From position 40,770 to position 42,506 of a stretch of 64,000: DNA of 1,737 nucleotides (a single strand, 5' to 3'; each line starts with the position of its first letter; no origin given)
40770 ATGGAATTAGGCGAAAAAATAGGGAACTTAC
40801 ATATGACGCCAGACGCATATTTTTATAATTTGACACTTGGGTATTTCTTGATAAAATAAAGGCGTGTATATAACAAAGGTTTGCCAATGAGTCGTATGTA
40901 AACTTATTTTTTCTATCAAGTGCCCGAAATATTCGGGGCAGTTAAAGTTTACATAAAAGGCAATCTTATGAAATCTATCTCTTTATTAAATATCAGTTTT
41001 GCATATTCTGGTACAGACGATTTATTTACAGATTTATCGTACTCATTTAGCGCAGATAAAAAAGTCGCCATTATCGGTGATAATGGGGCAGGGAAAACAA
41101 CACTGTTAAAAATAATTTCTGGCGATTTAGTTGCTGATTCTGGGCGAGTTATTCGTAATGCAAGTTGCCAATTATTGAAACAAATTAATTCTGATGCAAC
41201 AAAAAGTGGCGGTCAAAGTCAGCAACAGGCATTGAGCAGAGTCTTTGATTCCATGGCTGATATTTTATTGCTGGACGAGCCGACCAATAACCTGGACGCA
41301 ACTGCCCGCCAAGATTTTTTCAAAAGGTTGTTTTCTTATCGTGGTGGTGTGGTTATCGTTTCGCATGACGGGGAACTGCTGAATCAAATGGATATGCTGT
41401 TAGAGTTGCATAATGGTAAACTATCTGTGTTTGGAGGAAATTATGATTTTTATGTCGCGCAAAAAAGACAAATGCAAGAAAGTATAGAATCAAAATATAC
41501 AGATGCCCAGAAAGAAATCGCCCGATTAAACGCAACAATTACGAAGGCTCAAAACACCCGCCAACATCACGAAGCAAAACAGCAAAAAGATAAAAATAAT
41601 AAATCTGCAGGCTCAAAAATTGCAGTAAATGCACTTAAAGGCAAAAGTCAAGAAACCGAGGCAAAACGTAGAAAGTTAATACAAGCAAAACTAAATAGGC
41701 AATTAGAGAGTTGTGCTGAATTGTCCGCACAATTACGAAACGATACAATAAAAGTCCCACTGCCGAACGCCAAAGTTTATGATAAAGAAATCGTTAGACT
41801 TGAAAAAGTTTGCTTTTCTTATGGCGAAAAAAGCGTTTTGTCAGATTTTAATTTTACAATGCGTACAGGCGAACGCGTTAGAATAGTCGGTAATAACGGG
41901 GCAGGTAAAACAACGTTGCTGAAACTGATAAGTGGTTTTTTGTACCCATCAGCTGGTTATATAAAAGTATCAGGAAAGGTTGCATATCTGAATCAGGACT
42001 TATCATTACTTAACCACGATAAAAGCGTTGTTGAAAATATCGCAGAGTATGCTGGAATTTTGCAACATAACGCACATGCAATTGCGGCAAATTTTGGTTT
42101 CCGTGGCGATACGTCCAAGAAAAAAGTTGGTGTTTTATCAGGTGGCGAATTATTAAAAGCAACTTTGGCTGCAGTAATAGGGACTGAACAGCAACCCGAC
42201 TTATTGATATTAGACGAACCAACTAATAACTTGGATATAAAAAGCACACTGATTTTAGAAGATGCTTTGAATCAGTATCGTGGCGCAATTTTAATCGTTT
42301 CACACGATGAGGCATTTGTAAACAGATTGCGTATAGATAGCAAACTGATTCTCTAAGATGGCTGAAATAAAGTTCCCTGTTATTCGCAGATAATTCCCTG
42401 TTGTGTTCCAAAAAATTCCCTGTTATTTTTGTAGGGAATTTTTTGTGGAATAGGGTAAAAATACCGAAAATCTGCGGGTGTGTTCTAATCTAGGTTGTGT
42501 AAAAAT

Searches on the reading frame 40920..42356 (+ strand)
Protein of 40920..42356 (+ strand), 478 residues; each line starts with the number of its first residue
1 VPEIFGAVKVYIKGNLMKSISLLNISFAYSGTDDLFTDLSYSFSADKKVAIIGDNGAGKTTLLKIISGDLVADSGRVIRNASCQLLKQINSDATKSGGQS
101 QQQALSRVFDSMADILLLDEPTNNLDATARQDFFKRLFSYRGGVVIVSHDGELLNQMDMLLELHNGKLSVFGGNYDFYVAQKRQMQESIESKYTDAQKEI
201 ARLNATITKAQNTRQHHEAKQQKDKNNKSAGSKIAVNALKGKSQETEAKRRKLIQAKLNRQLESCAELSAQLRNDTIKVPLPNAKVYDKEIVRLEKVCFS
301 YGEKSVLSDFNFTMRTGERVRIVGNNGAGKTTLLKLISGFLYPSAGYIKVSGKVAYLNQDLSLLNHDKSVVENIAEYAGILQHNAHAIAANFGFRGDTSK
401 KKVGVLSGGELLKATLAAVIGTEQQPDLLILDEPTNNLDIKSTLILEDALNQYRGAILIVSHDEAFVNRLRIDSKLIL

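Call 8: search_protein_families(library=pfam, proteins=[window:40920-42356:+], max_evalue=0.01)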
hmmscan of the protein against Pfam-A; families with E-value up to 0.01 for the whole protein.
window:40920-42356:+ (478 aa): 36 families (the best 25 are shown)
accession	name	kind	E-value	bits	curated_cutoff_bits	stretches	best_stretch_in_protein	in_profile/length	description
PF00005.33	ABC_tran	-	5.7e-39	134.3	25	3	307-436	1-137/137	ABC transporter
PF13304.12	AAA_21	-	4.6e-14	53.6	27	1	50-67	3-20/304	AAA domain, putative AbiEii toxin, Type IV TA system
PF13476.12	AAA_23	-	2.1e-10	42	27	2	42-250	16-185/201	AAA domain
PF12848.13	ABC_tran_Xtn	-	4.3e-10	40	25.9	1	161-224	1-62/85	ABC transporter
PF13555.12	AAA_29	-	2.1e-08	34.2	27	1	39-74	15-50/61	P-loop containing region of AAA domain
PF02463.25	SMC_N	-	9.8e-07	28.9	40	0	47-86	25-64/220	RecF/RecN/SMC N terminal domain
PF13191.12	AAA_16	-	9.3e-06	26.7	32.6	0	49-135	27-118/167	AAA ATPase domain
PF00004.35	AAA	-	1.2e-05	26.2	21.2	0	51-120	3-65/131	ATPase family associated with various cellular activities (AAA)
PF13175.12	AAA_15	-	1.8e-05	25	32.1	0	322-367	28-68/374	AAA ATPase domain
PF13604.12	AAA_30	-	2.1e-05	24.8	27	0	321-433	22-96/191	AAA domain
PF25199.1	nSTAND_NTPase5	-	2.4e-05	24.7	34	0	47-77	42-72/145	Novel STAND NTPase 5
PF13401.12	AAA_22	-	2.7e-05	24.9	27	0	322-438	10-96/130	AAA domain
PF13238.12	AAA_18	-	7.2e-05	23.7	29.4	0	49-154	1-105/128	AAA domain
PF13558.12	SbcC_Walker_B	-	0.00011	22.8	27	0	399-442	26-80/90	SbcC/RAD50-like, Walker B motif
PF05729.18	NACHT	-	0.00011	22.6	26.7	0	49-68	3-22/167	NACHT domain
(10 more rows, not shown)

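Call 9: search_protein_families(library=padloc, proteins=[window:40920-42356:+], max_evalue=0.01)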
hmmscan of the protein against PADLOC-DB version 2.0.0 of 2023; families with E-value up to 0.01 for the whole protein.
window:40920-42356:+ (478 aa): 68 families (the best 25 are shown)
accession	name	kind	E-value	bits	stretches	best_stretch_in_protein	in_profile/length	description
PDLC04135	mad3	-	1.3e-37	128.2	4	397-469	255-329/374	mads_3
PDLC02980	AriA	-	1.6e-16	59.1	2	322-397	4-66/304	-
PDLC04140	mad8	-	4.3e-12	44.2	2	33-78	14-61/314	mads_8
PDLC04164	AriA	-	1.2e-10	39.4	1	42-76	21-57/253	-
PDLC02668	DndD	-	1.6e-08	32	1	321-367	34-80/659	DndD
PDLC00102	GajA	-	6.3e-08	29.5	0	46-71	23-48/532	AAA ATPase domain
PDLC00269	PtuA1|PtuA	-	1.2e-07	29.4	1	38-72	20-58/446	AAA ATPase domain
PDLC04735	PDC-M62A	-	2.4e-07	28.1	1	50-81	68-99/633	-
PDLC04239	PDC-M01A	-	3.3e-07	27.2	1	24-68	173-223/552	-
PDLC04242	PDC-M01A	-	3.4e-07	26.9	0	45-77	215-247/566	-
PDLC00304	PtuA1|PtuA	-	2.2e-06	25.1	1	320-340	42-62/444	AAA ATPase domain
PDLC04213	HEC-02A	-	2.3e-06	25.4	1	35-68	13-45/337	-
PDLC00274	PtuA1|PtuA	-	3e-06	24.8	1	45-72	33-60/438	AAA ATPase domain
PDLC04732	PDC-M62A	-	3.1e-06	24.4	1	48-77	61-94/671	-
PDLC02914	ATPase-Toprim_I-B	-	3.6e-06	24.4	0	42-66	21-45/443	-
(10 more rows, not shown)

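Call 10: search_protein_families(library=ncbifam, proteins=[window:40920-42356:+], max_evalue=0.01)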
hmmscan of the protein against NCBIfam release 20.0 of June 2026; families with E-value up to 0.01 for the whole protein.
window:40920-42356:+ (478 aa): 204 families (the best 25 are shown)
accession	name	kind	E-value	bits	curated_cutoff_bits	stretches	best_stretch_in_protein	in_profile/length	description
NF000355.4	ribo_prot_ABC_F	equivalog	2.8e-113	379.4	380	2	94-471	117-493/499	ribosomal protection-like ABC-F family protein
NF000170.2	ABCF_Vga_all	exception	6.5e-88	295.5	725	1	44-470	27-446/521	Vga family ABC-F type ribosomal protection protein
NF000168.2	ABCF_Msr_all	exception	6.3e-75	252.6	680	1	20-470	6-471/487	Msr family ABC-F type ribosomal protection protein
NF008775.0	PRK11819.1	equivalog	3.2e-73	247.2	599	3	219-470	254-508/556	energy-dependent translational throttle protein EttA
TIGR03719.1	ABC_ABC_ChvD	subfamily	6.6e-73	246.1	806.75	3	219-470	252-506/552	energy-dependent translational throttle protein EttA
NF043038.1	ABCF_CplR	exception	1.9e-69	234.8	780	2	94-469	95-461/544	ABC-F type ribosomal protection protein CplR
NF000169.2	ABCF_Sal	exception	1.8e-68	231.5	725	2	94-471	130-495/542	Sal family ABC-F type ribosomal protection protein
NF045691.1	ABCF_VgaF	exception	2.8e-65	220.7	975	1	30-470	14-445/459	ABC-F type ribosomal protection protein Vga(F)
NF050005.1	ABC_ATPase_Uup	equivalog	4e-64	216.9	900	3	278-469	306-502/636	ATP-binding cassette ATPase Uup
NF011646.0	PRK15064.1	equivalog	2.7e-62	210.9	762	3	214-470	251-501/530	ABC-F family ATPase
NF008358.0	PRK11147.1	equivalog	3.9e-62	210.4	936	3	276-469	304-502/635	ABC transporter ATP-binding protein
NF000171.1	ABCF_producer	exception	1.5e-60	205.2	800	3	94-387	163-446/541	TlrC/CarA/OleB/SrmB family ABC-F type ribosomal protection protein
NF000167.2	ABCF_Lsa_all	exception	1.9e-56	192.1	750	2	94-470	117-485/492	Lsa family ABC-F type ribosomal protection protein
NF000256.1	MsrSA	exception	1.3e-50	172.4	1100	2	95-470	103-472/488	ABC-F type ribosomal protection protein Msr(A)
NF007921.0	PRK10636.1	equivalog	1.9e-49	168.5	917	3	276-467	297-490/638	ABC transporter ATP-binding protein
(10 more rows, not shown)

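Call 14: find_encoding_contigs(protein=window:40968-42356:+, flank=10000, max_places=10)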
Protein window:40968-42356:+ (462 aa): 11 contigs read that carry it; 7 places shown.
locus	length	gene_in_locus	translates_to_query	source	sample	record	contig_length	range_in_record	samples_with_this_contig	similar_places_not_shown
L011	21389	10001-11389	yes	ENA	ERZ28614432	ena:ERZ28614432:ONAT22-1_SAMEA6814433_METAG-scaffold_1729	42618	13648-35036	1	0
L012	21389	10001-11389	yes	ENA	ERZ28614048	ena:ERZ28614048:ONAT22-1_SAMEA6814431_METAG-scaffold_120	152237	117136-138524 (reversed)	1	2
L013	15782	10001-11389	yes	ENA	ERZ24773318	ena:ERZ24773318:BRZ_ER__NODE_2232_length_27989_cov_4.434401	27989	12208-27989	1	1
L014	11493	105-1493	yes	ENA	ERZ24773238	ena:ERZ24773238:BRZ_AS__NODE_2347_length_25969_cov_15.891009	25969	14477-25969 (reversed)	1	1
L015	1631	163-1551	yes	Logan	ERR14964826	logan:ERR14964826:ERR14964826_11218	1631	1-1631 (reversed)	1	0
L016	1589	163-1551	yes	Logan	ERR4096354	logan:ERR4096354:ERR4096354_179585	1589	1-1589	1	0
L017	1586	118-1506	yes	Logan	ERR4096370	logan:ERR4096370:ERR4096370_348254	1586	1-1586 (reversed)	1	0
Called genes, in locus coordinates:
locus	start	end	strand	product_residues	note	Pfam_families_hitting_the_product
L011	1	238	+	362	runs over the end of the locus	PF13657:Couple_hipA, PF07804:HipA_C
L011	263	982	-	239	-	PF03575:Peptidase_S51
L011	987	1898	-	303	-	PF00069:Pkinase (faint), PF01636:APH, PF01633:Choline_kinase, PF07914:DUF1679 (faint), PF02958:EcKL (weak)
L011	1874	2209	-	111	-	PF04266:ASCH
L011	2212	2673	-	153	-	PF00293:NUDIX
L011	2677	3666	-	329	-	PF02016:Peptidase_S66, PF17676:Peptidase_S66C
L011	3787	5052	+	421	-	PF00012:HSP70, PF06723:MreB_Mbl, PF00012:HSP70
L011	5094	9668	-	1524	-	PF13020:NOV_C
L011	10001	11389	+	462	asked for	PF00005:ABC_tran, PF02463:SMC_N (faint), PF13175:AAA_15 (faint), PF13401:AAA_22 (faint), PF13476:AAA_23 (faint), PF13555:AAA_29 (faint), PF12848:ABC_tran_Xtn, PF00005:ABC_tran, +3 more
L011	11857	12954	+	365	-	-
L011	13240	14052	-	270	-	-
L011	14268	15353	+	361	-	PF03572:Peptidase_S41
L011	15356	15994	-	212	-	PF00300:His_Phos_1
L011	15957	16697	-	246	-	-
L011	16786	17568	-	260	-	-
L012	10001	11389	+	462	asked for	PF00005:ABC_tran, PF02463:SMC_N (faint), PF13175:AAA_15 (faint), PF13401:AAA_22 (faint), PF13476:AAA_23 (faint), PF13555:AAA_29 (faint), PF12848:ABC_tran_Xtn, PF00005:ABC_tran, +3 more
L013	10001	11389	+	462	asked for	PF00005:ABC_tran, PF02463:SMC_N (faint), PF13175:AAA_15 (faint), PF13401:AAA_22 (faint), PF13476:AAA_23 (faint), PF13555:AAA_29 (faint), PF12848:ABC_tran_Xtn, PF00005:ABC_tran, +3 more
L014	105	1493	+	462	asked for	PF00005:ABC_tran, PF02463:SMC_N (faint), PF13175:AAA_15 (faint), PF13401:AAA_22 (faint), PF13476:AAA_23 (faint), PF13555:AAA_29 (faint), PF12848:ABC_tran_Xtn, PF00005:ABC_tran, +3 more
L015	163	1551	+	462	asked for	PF00005:ABC_tran, PF02463:SMC_N (faint), PF13175:AAA_15 (faint), PF13401:AAA_22 (faint), PF13476:AAA_23 (faint), PF13555:AAA_29 (faint), PF12848:ABC_tran_Xtn, PF00005:ABC_tran, +3 more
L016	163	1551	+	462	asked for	PF00005:ABC_tran, PF02463:SMC_N (faint), PF13175:AAA_15 (faint), PF13401:AAA_22 (faint), PF13476:AAA_23 (faint), PF13555:AAA_29 (faint), PF12848:ABC_tran_Xtn, PF00005:ABC_tran, +3 more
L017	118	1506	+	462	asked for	PF00005:ABC_tran, PF02463:SMC_N (faint), PF13175:AAA_15 (faint), PF13401:AAA_22 (faint), PF13476:AAA_23 (faint), PF13555:AAA_29 (faint), PF12848:ABC_tran_Xtn, PF00005:ABC_tran, +3 more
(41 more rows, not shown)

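Call 108: find_homologous_proteins(query=window:40968-42356:+, max_evalue=1e-100)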
Query window:40968-42356:+ (462 aa): 551 proteins with E <= 1e-100 among 8000 candidates; the best 120 are listed.
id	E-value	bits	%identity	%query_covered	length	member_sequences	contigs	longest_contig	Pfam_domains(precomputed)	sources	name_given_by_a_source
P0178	6.9e-290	979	98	100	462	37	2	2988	PF00005.34,PF13175.13,PF13476.13,PF13555.13,PF00004.36,PF13401.13,PF02463.26,PF13304.13,PF13191.13,PF12848.14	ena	-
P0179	3.0e-283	957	97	100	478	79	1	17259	PF13604.13,PF00005.34,PF13175.13,PF13476.13,PF13555.13,PF02463.26,PF13304.13,PF12848.14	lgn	-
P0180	3.1e-274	927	94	100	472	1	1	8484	PF00005.34,PF13175.13,PF13476.13,PF13555.13,PF00004.36,PF13238.13,PF13304.13,PF13191.13,PF12848.14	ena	-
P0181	5.7e-274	926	94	100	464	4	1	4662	PF00005.34,PF13476.13,PF13555.13,PF00004.36,PF02463.26,PF13304.13,PF20720.4,PF12848.14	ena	-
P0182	6.4e-267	903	92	100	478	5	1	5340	PF00005.34,PF13476.13,PF13555.13,PF00004.36,PF02463.26,PF13304.13,PF12848.14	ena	-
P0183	2.4e-265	898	91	100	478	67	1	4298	PF00005.34,PF13476.13,PF13555.13,PF02463.26,PF13304.13,PF12848.14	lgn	-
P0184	2.6e-265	898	91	100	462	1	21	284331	PF13604.13,PF00005.34,PF13175.13,PF00006.32,PF13476.13,PF13555.13,PF02463.26,PF13304.13,PF12848.14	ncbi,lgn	-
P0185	2.3e-264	895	90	100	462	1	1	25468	PF13604.13,PF00005.34,PF13175.13,PF13476.13,PF05729.19,PF13555.13,PF13401.13,PF02463.26,PF13304.13,PF13191.13,PF12848.14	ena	-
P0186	1.0e-263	893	91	100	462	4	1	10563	PF13604.13,PF13555.13,PF00004.36,PF13401.13,PF03193.23,PF13304.13,PF13191.13,PF00005.34,PF13476.13,PF05729.19,PF02367.24,PF02463.26,PF25199.2,PF12848.14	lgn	-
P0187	2.2e-263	892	89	100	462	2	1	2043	PF00005.34,PF13175.13,PF13476.13,PF13555.13,PF00004.36,PF13401.13,PF02463.26,PF13304.13,PF12848.14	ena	-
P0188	8.2e-262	886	89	100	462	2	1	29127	PF00005.34,PF13476.13,PF13555.13,PF00004.36,PF13401.13,PF02463.26,PF13304.13,PF13191.13,PF12848.14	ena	-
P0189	9.4e-261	883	90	99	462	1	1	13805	PF00005.34,PF13175.13,PF13476.13,PF02367.24,PF13555.13,PF00004.36,PF02463.26,PF13304.13,PF12848.14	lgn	-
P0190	1.7e-260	882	90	99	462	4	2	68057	PF13604.13,PF00005.34,PF13175.13,PF13476.13,PF13555.13,PF00004.36,PF02463.26,PF13304.13,PF20720.4,PF12848.14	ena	-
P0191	9.0e-260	880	88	100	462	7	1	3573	PF00005.34,PF13175.13,PF13476.13,PF13558.13,PF13555.13,PF02463.26,PF13304.13,PF12848.14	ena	-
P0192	1.2e-259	879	89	99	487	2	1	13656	PF00005.34,PF13175.13,PF13476.13,PF13555.13,PF00004.36,PF02463.26,PF13304.13,PF13191.13,PF12848.14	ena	-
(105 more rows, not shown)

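Call 109: find_encoding_contigs(protein=P0184, flank=8000, max_places=10)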
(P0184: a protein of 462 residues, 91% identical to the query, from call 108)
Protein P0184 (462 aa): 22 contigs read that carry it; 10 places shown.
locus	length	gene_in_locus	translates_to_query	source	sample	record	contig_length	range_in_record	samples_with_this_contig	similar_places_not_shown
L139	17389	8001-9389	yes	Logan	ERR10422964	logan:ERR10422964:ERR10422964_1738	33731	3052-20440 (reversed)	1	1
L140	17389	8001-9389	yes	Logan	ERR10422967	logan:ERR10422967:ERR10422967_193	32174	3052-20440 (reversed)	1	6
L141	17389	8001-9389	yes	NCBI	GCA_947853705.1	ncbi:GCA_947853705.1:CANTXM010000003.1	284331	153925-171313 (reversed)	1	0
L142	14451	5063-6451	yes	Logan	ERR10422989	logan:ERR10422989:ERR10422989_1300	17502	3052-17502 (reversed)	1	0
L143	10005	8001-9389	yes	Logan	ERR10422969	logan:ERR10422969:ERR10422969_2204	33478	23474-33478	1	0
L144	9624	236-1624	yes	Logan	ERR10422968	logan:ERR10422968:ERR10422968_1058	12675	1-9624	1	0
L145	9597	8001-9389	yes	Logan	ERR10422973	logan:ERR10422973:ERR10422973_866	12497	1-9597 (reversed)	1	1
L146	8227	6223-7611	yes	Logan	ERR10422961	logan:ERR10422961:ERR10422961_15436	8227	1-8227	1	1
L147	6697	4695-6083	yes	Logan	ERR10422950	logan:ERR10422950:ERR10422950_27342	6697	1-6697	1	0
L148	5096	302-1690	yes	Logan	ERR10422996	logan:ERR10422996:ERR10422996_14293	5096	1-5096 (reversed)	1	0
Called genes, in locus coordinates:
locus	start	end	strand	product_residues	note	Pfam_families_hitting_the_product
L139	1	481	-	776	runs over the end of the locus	PF00270:DEAD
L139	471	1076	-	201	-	-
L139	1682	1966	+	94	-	PF01381:HTH_3 (weak)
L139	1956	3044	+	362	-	PF13657:Couple_hipA, PF07804:HipA_C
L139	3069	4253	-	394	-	PF07690:MFS_1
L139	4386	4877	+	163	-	PF00293:NUDIX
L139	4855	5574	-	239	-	PF03575:Peptidase_S51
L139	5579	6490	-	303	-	PF00069:Pkinase (faint), PF01636:APH, PF01633:Choline_kinase, PF07914:DUF1679 (faint), PF02958:EcKL (weak)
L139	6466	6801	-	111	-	PF04266:ASCH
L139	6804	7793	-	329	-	PF02016:Peptidase_S66, PF17676:Peptidase_S66C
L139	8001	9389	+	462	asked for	PF00005:ABC_tran, PF00006:ATP-synt_ab (faint), PF02463:SMC_N (faint), PF13175:AAA_15 (faint), PF13476:AAA_23 (faint), PF13555:AAA_29 (faint), PF12848:ABC_tran_Xtn, PF00005:ABC_tran, +2 more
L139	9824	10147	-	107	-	-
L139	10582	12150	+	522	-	PF00078:RVT_1 (weak)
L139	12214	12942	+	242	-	-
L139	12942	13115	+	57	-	-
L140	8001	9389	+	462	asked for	PF00005:ABC_tran, PF00006:ATP-synt_ab (faint), PF02463:SMC_N (faint), PF13175:AAA_15 (faint), PF13476:AAA_23 (faint), PF13555:AAA_29 (faint), PF12848:ABC_tran_Xtn, PF00005:ABC_tran, +2 more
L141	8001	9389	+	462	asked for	PF00005:ABC_tran, PF00006:ATP-synt_ab (faint), PF02463:SMC_N (faint), PF13175:AAA_15 (faint), PF13476:AAA_23 (faint), PF13555:AAA_29 (faint), PF12848:ABC_tran_Xtn, PF00005:ABC_tran, +2 more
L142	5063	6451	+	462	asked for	PF00005:ABC_tran, PF00006:ATP-synt_ab (faint), PF02463:SMC_N (faint), PF13175:AAA_15 (faint), PF13476:AAA_23 (faint), PF13555:AAA_29 (faint), PF12848:ABC_tran_Xtn, PF00005:ABC_tran, +2 more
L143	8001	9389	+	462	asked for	PF00005:ABC_tran, PF00006:ATP-synt_ab (faint), PF02463:SMC_N (faint), PF13175:AAA_15 (faint), PF13476:AAA_23 (faint), PF13555:AAA_29 (faint), PF12848:ABC_tran_Xtn, PF00005:ABC_tran, +2 more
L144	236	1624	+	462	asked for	PF00005:ABC_tran, PF00006:ATP-synt_ab (faint), PF02463:SMC_N (faint), PF13175:AAA_15 (faint), PF13476:AAA_23 (faint), PF13555:AAA_29 (faint), PF12848:ABC_tran_Xtn, PF00005:ABC_tran, +2 more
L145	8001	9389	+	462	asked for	PF00005:ABC_tran, PF00006:ATP-synt_ab (faint), PF02463:SMC_N (faint), PF13175:AAA_15 (faint), PF13476:AAA_23 (faint), PF13555:AAA_29 (faint), PF12848:ABC_tran_Xtn, PF00005:ABC_tran, +2 more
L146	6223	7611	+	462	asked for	PF00005:ABC_tran, PF00006:ATP-synt_ab (faint), PF02463:SMC_N (faint), PF13175:AAA_15 (faint), PF13476:AAA_23 (faint), PF13555:AAA_29 (faint), PF12848:ABC_tran_Xtn, PF00005:ABC_tran, +2 more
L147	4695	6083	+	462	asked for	PF00005:ABC_tran, PF00006:ATP-synt_ab (faint), PF02463:SMC_N (faint), PF13175:AAA_15 (faint), PF13476:AAA_23 (faint), PF13555:AAA_29 (faint), PF12848:ABC_tran_Xtn, PF00005:ABC_tran, +2 more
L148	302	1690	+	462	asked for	PF00005:ABC_tran, PF00006:ATP-synt_ab (faint), PF02463:SMC_N (faint), PF13175:AAA_15 (faint), PF13476:AAA_23 (faint), PF13555:AAA_29 (faint), PF12848:ABC_tran_Xtn, PF00005:ABC_tran, +2 more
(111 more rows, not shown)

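Call 113: find_encoding_contigs(protein=P0179, flank=9000, max_places=6)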
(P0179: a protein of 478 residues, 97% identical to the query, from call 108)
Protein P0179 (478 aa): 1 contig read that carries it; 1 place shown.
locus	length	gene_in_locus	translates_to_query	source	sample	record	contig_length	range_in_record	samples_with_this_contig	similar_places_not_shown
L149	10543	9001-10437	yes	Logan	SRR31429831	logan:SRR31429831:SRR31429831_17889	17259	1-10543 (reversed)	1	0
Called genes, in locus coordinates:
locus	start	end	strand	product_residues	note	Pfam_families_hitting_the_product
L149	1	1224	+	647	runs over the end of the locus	PF11398:DUF2813 (faint), PF13175:AAA_15, PF13476:AAA_23, PF20469:OLD-like_TOPRIM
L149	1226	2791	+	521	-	PF00580:UvrD-helicase, PF13245:AAA_19, PF01443:Viral_helicase1 (faint), PF00580:UvrD-helicase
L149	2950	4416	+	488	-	PF11074:DUF2779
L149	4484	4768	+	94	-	PF01381:HTH_3 (weak)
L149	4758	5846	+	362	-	PF13657:Couple_hipA, PF07804:HipA_C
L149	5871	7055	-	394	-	PF07690:MFS_1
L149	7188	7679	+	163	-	PF00293:NUDIX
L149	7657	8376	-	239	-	PF03575:Peptidase_S51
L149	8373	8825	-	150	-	PF00293:NUDIX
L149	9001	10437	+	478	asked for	PF00005:ABC_tran, PF02463:SMC_N (faint), PF13175:AAA_15 (faint), PF13476:AAA_23 (faint), PF13555:AAA_29 (faint), PF13604:AAA_30 (faint), PF12848:ABC_tran_Xtn, PF00005:ABC_tran, +1 more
